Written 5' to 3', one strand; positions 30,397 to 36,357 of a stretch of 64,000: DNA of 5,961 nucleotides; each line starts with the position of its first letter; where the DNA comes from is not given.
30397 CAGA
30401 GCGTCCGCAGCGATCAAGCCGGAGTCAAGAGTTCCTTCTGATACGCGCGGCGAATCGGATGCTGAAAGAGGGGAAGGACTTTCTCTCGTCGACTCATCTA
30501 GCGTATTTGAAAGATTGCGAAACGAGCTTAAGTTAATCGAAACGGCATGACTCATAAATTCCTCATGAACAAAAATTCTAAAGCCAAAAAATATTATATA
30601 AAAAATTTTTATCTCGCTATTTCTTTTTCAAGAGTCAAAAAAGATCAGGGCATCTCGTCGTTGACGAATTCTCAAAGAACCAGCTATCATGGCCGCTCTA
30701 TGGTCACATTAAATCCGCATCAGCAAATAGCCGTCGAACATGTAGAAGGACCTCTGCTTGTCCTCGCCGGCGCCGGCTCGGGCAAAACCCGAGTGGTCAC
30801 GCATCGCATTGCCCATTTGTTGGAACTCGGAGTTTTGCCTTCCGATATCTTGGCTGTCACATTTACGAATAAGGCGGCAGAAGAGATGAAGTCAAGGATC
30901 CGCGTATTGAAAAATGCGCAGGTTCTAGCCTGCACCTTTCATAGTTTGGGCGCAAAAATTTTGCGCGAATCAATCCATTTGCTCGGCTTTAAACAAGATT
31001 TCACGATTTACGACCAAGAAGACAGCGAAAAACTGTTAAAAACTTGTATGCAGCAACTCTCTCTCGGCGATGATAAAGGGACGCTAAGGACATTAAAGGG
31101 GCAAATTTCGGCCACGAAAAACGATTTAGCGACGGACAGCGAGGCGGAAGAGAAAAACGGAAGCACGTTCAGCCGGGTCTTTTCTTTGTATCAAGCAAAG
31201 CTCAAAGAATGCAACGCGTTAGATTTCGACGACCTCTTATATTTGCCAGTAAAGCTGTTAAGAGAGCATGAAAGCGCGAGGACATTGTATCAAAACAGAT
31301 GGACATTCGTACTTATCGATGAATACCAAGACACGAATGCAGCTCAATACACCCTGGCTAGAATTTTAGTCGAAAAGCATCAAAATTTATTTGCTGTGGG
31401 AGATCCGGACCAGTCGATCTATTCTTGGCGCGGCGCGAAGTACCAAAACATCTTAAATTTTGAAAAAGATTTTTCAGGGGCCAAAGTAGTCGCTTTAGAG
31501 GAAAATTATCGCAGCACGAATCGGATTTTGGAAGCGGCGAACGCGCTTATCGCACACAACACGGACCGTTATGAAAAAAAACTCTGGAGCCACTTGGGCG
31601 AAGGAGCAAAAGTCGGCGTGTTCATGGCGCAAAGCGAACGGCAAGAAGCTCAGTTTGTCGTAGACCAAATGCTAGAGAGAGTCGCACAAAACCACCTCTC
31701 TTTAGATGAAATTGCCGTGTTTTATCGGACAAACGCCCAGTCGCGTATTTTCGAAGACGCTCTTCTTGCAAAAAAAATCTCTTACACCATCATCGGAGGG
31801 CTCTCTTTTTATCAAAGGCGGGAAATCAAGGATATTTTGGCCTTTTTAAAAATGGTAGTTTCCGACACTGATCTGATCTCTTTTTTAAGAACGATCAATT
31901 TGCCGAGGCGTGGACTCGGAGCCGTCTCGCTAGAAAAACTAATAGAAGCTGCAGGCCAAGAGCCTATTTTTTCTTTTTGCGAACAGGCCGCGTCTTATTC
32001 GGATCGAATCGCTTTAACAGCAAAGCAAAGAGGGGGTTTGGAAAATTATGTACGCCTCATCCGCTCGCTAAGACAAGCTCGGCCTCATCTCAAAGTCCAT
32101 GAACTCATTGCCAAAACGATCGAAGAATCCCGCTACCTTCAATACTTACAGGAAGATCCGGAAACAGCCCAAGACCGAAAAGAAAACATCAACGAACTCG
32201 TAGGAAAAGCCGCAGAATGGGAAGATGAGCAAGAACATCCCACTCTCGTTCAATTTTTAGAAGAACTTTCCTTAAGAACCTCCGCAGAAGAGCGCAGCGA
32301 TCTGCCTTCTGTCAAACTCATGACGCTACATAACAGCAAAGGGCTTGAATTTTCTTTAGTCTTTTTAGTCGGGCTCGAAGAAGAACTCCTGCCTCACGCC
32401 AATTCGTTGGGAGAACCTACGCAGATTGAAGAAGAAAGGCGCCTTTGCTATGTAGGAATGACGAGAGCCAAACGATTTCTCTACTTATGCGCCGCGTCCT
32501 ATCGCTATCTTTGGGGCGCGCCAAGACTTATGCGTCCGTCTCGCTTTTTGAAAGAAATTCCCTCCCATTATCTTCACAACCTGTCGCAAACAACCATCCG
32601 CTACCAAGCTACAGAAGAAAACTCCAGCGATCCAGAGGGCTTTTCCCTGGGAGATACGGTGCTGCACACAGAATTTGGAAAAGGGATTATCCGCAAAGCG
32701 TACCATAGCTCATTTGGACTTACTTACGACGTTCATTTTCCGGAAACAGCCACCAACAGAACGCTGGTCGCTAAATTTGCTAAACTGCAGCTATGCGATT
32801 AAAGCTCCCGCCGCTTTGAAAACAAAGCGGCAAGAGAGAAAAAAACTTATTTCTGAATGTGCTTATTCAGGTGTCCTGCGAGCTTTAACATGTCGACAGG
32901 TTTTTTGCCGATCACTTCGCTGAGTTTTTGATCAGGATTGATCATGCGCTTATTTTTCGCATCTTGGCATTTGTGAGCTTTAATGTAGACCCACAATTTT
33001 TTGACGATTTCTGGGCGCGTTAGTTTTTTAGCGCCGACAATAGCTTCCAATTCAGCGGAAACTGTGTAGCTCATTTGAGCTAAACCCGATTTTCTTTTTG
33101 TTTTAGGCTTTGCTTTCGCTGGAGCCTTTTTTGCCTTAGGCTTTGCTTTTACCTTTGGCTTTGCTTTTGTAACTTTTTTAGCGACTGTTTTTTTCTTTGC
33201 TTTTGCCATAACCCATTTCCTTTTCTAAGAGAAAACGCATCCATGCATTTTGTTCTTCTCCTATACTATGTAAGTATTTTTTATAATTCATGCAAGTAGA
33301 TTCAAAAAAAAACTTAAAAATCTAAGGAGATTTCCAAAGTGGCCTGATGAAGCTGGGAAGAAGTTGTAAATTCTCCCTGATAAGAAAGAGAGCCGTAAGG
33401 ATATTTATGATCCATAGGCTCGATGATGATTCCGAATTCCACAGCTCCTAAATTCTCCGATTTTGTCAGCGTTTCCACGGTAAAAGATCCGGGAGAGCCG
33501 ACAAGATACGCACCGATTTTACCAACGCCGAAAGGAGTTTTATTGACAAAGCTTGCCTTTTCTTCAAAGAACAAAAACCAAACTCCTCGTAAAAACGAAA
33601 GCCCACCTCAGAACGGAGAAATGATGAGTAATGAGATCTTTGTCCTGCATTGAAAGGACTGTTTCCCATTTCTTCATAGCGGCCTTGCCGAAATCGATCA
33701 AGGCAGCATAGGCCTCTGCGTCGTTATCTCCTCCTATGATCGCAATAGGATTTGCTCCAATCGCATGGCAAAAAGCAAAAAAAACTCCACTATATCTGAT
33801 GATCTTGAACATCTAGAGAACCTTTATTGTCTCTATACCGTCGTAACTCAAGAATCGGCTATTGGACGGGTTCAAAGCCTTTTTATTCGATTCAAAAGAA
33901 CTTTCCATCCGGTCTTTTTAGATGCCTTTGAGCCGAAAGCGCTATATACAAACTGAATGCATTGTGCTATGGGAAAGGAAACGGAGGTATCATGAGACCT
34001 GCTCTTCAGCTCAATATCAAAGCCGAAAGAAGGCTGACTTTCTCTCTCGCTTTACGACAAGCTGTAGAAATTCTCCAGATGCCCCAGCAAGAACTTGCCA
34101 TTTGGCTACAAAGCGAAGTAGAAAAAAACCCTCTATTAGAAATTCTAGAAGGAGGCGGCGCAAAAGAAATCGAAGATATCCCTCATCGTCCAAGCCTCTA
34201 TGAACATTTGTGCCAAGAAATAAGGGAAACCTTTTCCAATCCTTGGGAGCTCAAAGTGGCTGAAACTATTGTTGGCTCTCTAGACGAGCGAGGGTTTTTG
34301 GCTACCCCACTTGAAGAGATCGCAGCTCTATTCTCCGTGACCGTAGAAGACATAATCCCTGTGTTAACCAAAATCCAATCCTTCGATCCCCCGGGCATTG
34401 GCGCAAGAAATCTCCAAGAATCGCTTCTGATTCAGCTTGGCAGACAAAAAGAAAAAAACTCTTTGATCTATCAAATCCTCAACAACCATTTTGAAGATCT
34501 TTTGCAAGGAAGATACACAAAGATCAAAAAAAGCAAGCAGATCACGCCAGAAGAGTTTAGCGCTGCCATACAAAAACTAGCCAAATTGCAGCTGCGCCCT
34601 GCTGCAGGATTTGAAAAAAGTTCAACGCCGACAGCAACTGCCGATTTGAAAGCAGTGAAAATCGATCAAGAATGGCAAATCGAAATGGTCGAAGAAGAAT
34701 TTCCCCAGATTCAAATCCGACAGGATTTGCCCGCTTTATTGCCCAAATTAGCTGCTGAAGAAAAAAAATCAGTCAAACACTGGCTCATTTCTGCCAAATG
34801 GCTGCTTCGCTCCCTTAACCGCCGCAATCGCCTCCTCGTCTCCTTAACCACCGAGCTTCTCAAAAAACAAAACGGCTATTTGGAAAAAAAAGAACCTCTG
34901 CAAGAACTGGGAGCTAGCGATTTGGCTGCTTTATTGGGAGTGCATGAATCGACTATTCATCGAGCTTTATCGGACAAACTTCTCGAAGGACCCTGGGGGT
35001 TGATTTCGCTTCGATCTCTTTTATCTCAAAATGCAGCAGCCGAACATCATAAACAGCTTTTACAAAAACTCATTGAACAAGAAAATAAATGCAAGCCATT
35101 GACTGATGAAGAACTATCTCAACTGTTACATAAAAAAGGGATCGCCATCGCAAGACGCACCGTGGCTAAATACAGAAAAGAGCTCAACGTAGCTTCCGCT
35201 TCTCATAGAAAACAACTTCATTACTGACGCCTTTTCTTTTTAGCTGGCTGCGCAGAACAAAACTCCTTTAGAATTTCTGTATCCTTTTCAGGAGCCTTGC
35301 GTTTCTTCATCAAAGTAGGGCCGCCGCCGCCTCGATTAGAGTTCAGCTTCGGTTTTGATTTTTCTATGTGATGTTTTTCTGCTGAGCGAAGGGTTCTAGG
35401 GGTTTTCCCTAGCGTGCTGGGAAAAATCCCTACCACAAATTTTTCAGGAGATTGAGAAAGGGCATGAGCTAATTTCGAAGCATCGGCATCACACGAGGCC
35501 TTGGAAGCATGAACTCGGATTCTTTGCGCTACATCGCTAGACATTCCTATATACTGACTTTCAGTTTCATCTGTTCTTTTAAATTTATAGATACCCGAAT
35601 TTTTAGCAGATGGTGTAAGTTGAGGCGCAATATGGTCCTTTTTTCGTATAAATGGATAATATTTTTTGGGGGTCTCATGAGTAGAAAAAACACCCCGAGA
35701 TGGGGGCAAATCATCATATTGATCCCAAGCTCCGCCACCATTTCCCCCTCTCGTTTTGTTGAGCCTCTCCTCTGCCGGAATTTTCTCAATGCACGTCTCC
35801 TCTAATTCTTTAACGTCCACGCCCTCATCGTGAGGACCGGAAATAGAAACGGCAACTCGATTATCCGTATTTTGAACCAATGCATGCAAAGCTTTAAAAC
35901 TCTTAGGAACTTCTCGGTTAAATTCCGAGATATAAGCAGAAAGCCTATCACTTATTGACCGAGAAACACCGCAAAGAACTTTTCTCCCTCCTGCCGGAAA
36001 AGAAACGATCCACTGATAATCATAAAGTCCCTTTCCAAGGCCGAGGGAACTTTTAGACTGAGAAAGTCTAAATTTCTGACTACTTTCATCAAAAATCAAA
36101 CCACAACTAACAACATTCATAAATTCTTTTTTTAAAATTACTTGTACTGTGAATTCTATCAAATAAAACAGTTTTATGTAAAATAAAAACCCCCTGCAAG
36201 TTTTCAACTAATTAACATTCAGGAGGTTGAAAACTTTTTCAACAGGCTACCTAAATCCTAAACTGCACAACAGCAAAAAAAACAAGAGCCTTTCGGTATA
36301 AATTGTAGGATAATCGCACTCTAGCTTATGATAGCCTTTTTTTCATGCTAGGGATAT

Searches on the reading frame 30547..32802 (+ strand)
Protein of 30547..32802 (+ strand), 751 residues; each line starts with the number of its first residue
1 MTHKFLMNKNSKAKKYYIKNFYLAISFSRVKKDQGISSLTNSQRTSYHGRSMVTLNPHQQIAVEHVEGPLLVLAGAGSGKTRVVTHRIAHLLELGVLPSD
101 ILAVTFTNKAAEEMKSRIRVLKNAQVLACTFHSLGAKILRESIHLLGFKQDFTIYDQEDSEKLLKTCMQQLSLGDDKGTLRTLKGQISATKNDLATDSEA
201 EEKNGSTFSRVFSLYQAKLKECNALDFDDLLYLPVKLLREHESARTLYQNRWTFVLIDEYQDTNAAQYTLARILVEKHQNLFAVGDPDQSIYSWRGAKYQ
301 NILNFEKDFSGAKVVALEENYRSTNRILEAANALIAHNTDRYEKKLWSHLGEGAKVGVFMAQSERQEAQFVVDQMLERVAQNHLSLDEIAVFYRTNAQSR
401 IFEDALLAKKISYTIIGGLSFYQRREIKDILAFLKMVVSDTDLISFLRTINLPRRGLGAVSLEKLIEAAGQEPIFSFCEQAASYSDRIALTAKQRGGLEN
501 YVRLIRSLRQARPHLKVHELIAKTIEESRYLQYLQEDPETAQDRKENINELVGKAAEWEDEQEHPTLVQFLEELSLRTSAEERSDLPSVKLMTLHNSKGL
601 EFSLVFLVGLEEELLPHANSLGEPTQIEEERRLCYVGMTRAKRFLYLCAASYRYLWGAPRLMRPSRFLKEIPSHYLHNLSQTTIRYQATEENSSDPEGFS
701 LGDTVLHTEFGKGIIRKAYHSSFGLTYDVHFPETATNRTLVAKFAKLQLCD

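Call 9: search_protein_families(library=pfam, proteins=[window:30547-32802:+], max_evalue=0.001)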
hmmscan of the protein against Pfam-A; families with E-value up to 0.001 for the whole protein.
window:30547-32802:+ (751 aa): 6 families
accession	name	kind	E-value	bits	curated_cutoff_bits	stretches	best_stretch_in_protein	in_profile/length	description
PF00580.27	UvrD-helicase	-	2.8e-87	293.3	23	1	55-309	1-270/271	UvrD/REP helicase N-terminal domain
PF13361.12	UvrD_C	-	5e-70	237.1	25.6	1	316-651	2-349/350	UvrD-like helicase C-terminal domain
PF13245.12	AAA_19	-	5.2e-26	91.9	25.1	1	59-293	1-132/134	AAA domain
PF13538.12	UvrD_C_2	-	8.4e-08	32.4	27.4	1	591-647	4-51/52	UvrD-like helicase C-terminal domain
PF13604.12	AAA_30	-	1.1e-07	32.2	27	0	54-131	1-77/191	AAA domain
PF01443.25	Viral_helicase1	-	1.8e-07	31.6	21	0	579-648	167-227/228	Viral superfamily 1 RNA helicase core domain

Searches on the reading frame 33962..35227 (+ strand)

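Call 10: search_protein_families(library=pfam, proteins=[window:33962-35227:+], max_evalue=0.001)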
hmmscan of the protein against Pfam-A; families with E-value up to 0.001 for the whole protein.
window:33962-35227:+ (421 aa): 4 families
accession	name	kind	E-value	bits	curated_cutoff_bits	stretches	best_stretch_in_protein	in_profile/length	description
PF04963.19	Sigma54_CBD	-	2.2e-45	155.1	22.9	1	75-254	8-183/185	Sigma-54 factor, core binding domain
PF04552.19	Sigma54_DBD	-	6.6e-38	130.4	22.8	1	271-418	4-160/160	Sigma-54, DNA binding domain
PF00309.25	Sigma54_AID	-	2.2e-10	40.6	23.8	1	17-61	2-46/46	Sigma-54 factor, Activator interacting domain (AID)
PF20432.4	Xre-like-HTH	-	5e-06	27.2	25.8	0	316-338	24-47/63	Antitoxin Xre-like helix-turn-helix domain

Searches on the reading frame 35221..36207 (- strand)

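Call 10: search_protein_families(library=pfam, proteins=[window:35221-36207:-], max_evalue=0.001)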
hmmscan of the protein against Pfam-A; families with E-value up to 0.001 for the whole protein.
window:35221-36207:- (328 aa): 1 family
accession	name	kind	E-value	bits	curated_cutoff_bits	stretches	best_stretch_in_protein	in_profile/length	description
PF01541.30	GIY-YIG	-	3.3e-05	24.5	22.6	1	205-289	3-78/78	GIY-YIG catalytic domain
